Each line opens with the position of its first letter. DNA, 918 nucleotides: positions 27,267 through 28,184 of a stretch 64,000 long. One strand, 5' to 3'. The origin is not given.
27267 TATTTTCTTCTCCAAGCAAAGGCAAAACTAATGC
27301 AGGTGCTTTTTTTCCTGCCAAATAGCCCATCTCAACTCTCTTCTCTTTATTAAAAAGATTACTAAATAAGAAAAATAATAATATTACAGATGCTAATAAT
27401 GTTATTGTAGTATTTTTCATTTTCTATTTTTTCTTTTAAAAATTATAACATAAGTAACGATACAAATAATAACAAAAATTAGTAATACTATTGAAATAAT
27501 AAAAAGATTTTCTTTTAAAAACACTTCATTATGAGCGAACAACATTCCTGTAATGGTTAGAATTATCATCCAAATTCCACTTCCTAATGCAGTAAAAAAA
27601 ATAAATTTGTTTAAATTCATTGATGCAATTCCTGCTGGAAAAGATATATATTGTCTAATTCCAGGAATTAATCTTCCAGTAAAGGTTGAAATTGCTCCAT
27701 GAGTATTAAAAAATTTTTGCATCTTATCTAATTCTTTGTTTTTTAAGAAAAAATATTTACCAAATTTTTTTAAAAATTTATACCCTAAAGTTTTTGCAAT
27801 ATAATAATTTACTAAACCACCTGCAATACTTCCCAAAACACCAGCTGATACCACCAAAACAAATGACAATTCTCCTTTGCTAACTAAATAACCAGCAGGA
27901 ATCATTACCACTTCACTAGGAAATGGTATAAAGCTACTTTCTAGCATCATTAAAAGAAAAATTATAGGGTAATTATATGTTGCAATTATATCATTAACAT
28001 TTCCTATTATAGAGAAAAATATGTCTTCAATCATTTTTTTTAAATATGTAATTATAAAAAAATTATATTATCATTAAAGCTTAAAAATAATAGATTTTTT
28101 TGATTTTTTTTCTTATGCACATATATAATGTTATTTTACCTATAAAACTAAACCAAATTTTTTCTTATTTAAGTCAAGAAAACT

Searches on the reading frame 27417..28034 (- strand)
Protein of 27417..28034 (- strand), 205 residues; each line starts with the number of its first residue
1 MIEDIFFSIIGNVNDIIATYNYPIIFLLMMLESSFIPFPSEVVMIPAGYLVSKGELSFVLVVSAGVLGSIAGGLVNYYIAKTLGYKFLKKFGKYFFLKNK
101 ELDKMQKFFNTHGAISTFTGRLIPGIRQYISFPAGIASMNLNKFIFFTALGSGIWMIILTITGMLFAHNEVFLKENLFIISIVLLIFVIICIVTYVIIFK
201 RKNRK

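Call 82: search_protein_families(library=pfam, max_evalue=0.00001, proteins=[window:27417-28034:-])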
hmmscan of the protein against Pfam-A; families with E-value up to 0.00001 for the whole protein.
window:27417-28034:- (205 aa): 1 family
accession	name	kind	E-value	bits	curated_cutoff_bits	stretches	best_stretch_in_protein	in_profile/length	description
PF09335.16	VTT_dom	-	5.3e-21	75.8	33.9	1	38-164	1-122/123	VTT domain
